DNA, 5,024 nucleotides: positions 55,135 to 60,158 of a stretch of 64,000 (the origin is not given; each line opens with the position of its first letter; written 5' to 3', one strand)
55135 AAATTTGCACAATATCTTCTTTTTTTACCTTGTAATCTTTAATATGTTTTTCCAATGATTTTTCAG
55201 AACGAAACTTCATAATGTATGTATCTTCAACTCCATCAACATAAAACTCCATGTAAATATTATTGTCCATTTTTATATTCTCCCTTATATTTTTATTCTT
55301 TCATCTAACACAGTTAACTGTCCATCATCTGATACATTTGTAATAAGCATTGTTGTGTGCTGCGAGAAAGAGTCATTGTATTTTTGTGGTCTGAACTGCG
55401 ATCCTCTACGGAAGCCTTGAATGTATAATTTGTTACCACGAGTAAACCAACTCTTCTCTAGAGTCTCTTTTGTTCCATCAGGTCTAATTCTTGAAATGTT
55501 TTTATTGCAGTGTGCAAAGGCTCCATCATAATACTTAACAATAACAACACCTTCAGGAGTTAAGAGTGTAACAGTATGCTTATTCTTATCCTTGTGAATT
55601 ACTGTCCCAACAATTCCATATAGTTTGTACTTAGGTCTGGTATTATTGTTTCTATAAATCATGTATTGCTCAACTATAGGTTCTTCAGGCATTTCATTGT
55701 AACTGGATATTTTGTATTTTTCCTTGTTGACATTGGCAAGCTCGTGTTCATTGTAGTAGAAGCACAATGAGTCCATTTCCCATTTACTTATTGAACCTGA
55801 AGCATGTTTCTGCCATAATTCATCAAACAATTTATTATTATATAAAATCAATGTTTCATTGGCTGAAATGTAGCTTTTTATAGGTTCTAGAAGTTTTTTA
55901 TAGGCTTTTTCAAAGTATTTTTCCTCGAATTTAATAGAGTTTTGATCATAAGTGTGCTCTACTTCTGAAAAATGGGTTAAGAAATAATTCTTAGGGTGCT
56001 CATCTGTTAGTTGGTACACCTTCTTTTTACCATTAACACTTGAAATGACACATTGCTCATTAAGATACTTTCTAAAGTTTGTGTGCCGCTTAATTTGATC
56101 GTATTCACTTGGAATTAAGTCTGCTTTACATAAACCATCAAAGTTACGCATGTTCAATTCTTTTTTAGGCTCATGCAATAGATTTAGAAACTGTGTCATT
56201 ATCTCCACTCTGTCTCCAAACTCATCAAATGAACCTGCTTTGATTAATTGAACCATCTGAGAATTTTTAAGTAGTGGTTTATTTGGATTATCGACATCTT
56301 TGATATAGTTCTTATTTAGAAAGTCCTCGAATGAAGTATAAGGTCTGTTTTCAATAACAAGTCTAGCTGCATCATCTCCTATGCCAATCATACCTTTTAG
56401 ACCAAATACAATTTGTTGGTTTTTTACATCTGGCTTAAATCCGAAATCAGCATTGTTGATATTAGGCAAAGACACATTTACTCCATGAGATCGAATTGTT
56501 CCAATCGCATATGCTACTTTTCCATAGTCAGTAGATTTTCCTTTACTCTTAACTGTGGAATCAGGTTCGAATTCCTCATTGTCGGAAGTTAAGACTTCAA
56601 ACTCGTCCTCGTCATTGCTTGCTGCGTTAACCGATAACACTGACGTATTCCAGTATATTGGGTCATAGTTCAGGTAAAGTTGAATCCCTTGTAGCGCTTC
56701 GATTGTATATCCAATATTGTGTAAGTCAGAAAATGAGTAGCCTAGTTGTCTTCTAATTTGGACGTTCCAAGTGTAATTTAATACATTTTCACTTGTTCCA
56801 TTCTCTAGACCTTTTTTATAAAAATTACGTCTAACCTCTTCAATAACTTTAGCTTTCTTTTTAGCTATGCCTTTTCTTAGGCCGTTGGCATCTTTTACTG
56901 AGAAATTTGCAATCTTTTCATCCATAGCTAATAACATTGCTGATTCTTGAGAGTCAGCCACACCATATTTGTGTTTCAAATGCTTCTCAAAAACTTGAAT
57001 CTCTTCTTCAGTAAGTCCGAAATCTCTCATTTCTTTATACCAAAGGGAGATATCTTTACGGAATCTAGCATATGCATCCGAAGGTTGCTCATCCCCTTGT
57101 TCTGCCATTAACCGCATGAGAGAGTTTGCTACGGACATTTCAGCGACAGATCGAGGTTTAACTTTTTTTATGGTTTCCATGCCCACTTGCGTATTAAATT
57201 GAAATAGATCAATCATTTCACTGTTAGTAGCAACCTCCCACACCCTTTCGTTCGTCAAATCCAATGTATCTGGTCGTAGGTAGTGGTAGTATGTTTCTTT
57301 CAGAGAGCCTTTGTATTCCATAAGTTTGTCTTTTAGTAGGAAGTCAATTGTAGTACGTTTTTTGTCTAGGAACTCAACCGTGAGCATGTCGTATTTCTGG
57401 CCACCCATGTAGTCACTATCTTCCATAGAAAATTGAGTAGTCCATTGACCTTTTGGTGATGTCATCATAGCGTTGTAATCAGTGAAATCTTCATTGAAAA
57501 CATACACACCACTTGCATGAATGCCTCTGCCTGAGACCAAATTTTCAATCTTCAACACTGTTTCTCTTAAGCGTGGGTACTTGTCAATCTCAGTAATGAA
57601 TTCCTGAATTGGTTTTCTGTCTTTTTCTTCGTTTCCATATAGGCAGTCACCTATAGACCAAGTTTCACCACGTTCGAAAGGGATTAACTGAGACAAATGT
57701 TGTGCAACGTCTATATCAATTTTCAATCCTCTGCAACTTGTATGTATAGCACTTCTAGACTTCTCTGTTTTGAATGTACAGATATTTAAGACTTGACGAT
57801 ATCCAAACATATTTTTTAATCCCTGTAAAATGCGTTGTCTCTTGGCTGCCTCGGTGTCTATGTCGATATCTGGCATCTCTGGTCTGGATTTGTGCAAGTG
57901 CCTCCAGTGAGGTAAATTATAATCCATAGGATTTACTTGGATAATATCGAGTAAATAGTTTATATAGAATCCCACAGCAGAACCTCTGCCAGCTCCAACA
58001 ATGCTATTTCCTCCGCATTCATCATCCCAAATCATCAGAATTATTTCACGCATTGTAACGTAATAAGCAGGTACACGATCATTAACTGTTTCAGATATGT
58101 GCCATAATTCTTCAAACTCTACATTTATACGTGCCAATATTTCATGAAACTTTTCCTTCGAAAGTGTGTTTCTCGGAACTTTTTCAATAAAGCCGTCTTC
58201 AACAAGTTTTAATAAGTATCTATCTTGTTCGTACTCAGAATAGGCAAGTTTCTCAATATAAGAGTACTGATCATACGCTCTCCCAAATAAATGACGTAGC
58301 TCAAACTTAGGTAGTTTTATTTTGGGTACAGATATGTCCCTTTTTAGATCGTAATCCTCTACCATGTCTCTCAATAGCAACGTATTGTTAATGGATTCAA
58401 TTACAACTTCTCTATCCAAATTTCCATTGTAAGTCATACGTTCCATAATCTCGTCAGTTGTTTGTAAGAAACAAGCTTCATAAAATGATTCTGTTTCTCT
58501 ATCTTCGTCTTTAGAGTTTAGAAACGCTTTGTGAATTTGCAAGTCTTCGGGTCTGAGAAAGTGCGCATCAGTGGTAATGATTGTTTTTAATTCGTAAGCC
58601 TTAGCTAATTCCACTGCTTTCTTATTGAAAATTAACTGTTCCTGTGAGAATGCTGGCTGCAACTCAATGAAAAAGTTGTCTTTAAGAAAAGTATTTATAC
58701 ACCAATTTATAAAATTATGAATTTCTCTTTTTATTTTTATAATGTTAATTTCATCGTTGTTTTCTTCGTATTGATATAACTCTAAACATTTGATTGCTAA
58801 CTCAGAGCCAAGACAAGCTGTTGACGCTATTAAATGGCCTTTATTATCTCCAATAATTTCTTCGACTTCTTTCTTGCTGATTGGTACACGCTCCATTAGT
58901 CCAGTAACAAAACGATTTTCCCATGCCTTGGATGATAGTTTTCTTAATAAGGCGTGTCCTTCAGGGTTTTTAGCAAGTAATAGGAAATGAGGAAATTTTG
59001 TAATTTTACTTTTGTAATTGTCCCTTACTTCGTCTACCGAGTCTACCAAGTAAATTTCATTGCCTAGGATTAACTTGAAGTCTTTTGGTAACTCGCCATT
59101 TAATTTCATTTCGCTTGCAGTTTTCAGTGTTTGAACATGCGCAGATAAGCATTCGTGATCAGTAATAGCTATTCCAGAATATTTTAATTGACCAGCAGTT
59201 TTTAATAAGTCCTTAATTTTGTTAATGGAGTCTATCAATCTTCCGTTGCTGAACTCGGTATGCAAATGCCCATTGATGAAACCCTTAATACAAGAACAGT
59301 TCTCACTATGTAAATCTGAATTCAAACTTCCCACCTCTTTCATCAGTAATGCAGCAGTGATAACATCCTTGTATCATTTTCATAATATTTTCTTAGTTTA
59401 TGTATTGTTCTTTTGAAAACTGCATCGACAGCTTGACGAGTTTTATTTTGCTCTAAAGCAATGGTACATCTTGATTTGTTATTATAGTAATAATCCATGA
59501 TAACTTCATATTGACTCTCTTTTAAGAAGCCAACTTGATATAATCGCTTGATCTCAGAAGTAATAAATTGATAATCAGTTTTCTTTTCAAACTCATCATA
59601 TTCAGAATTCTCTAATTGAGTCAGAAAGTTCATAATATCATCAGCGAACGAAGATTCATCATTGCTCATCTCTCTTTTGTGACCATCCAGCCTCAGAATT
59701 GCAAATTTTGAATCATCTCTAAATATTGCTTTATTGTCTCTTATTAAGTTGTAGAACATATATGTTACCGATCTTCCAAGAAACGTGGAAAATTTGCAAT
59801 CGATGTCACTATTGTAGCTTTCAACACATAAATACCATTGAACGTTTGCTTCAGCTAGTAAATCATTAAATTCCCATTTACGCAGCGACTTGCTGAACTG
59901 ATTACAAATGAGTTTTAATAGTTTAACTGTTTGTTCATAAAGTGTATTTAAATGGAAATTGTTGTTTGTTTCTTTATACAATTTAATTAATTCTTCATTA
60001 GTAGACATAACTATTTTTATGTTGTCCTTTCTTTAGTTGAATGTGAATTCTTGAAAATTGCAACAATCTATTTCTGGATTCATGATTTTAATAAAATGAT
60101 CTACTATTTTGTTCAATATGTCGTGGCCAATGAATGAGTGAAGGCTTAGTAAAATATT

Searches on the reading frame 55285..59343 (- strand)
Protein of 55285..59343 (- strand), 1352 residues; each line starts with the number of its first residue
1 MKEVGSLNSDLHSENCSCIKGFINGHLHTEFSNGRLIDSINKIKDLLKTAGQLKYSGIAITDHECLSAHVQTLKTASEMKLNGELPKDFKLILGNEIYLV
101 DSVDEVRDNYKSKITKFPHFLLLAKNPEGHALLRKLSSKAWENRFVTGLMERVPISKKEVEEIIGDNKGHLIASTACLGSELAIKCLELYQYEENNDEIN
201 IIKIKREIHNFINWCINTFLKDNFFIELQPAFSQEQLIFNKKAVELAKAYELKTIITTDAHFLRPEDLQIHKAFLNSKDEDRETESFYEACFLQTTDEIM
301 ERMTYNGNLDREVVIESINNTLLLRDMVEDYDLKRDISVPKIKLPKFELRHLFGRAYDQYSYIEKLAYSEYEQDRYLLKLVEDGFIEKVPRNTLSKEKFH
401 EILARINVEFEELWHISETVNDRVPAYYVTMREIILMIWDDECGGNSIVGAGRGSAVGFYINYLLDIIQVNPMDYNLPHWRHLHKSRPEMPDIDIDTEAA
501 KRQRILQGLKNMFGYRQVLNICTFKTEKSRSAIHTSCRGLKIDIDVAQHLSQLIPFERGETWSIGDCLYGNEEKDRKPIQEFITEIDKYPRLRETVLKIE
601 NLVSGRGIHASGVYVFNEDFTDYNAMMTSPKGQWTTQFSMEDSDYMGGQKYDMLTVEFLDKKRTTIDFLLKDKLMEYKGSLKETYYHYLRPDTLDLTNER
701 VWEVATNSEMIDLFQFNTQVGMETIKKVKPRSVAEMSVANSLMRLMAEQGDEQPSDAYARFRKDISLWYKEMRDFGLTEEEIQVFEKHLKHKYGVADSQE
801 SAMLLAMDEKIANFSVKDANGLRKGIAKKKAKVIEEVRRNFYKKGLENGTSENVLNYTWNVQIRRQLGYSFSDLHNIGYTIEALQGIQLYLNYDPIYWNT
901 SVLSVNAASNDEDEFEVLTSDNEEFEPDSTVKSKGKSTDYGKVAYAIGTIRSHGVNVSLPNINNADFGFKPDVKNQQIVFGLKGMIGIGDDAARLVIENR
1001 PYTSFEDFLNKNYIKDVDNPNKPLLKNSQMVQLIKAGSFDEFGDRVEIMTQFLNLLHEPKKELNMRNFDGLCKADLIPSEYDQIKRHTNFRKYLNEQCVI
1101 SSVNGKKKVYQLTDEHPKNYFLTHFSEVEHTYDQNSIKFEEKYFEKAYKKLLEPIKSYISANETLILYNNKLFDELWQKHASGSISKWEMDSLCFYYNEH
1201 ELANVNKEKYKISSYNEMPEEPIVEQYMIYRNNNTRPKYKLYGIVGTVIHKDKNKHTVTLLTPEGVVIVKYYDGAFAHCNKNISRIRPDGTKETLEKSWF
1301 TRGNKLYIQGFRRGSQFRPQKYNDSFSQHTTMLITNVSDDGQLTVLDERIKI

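Call 9: search_dna_similar(query=window:55285-59343:-, collection=phages, mode=protein, max_rows=20)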
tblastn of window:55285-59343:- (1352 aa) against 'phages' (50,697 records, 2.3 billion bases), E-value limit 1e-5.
Records with a match: 1398; places in all: 1406; records where one place covers at least 80% of the query: 116.
Best place of each record, by identity: <60% 1398.
By first word of the organism name: Pseudomonas 301; Mycobacterium 281; Streptomyces 211; Gordonia 118; Bacillus 97; Staphylococcus 48; Bacteriophage 39; Microbacterium 36; Escherichia 31; Lactococcus 22; and 55 more.
By host as written in the record: Mycobacterium smegmatis mc2 155 203; Pseudomonas aeruginosa 118; - 94; Pseudomonas aeruginosa PAO1 86; Streptomyces griseus ATCC 10137 81; Gordonia terrae 3612 65; Streptomyces lividans JI 1326 44; Mycobacterium smegmatis mc#155 37; and 233 more.
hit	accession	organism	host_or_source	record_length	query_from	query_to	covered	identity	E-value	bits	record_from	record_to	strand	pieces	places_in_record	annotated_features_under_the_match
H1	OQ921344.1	Bacillus phage SPbetaL4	Bacillus subtilis BEST7003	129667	22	1352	98%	52.1%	0e+0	1399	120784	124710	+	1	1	hypothetical protein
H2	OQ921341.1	Bacillus phage SPbetaL1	Bacillus subtilis BEST7003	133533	22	1352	98%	51.8%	0e+0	1403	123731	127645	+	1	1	hypothetical protein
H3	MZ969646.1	Bacillus phage BUCT082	Bacillus subtilis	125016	20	1352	99%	51.8%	0e+0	1401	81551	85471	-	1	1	DNA polymerase III subunit alpha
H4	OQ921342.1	Bacillus phage SPbetaL2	Bacillus subtilis BEST7003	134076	22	1352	98%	51.8%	0e+0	1402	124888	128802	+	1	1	hypothetical protein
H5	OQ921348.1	Bacillus phage SPbetaL8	Bacillus subtilis BEST7003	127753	20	1352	99%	51.7%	0e+0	1400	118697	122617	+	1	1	hypothetical protein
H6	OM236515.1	Bacillus phage SPR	Bacillus subtilis BEST7003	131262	22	1352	98%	51.7%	0e+0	1401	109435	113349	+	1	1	hypothetical protein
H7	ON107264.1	Bacillus phage BUCT083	Bacillus subtilis subsp. subtilis str. ...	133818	22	1352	98%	51.7%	0e+0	1400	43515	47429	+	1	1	DNA polymerase III subunit alpha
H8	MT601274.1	Bacillus phage vB_BsuS-Goe13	Bacillus subtilis Delta6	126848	20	1352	99%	51.6%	0e+0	1404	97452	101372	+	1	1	yorL: putative DNA polymerase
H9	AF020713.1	Bacillus phage SPBc2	-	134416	22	1352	98%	51.5%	0e+0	1398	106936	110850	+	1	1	yorL: putative DNA polymerase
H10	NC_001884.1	Bacillus phage SPBc2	Bacillus subtilis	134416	22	1352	98%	51.5%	0e+0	1398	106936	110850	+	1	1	yorL: DNA polymerase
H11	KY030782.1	Bacillus phage phi3T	Bacillus subtilis str. 168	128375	22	1352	98%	51.5%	0e+0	1398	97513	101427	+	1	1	DNA polymerase III alpha subunit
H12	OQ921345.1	Bacillus phage SPbetaL5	Bacillus subtilis BEST7003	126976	22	1352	98%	51.5%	0e+0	1396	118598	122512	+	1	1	hypothetical protein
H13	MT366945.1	Bacillus phage phi3Ts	Bacillus subtilis subsp. subtilis str. ...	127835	22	1352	98%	51.5%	0e+0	1396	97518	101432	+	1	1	putative DNA polymerase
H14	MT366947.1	Bacillus phage Hyb2phi3Ts-SPbeta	Bacillus subtilis subsp. subtilis str. ...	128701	22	1352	98%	51.5%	0e+0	1396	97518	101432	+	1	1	putative DNA polymerase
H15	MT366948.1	Bacillus phage Hyb3phi3Ts-SPbeta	Bacillus subtilis subsp. subtilis str. ...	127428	22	1352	98%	51.5%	0e+0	1396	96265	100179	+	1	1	putative DNA polymerase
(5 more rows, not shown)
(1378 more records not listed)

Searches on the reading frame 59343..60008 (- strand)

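Call 30: search_protein_families(library=phrogs, proteins=[window:59343-60008:-], max_evalue=0.00001)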
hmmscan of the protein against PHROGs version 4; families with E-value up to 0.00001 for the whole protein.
window:59343-60008:- (221 aa): 1 family
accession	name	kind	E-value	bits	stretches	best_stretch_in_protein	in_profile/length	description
phrog_351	-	transcription regulation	1.5e-09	38.1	1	3-211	489-728/928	RNA polymerase sigma factor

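Call 110: search_protein_families(library=pfam, proteins=[window:59343-60008:-], max_evalue=0.001)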
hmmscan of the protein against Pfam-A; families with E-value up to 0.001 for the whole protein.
window:59343-60008:- (221 aa): 1 family
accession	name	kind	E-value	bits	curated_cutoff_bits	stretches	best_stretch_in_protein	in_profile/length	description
PF04542.20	Sigma70_r2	-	1.6e-07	31.4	24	1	23-93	1-69/71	Sigma-70 region 2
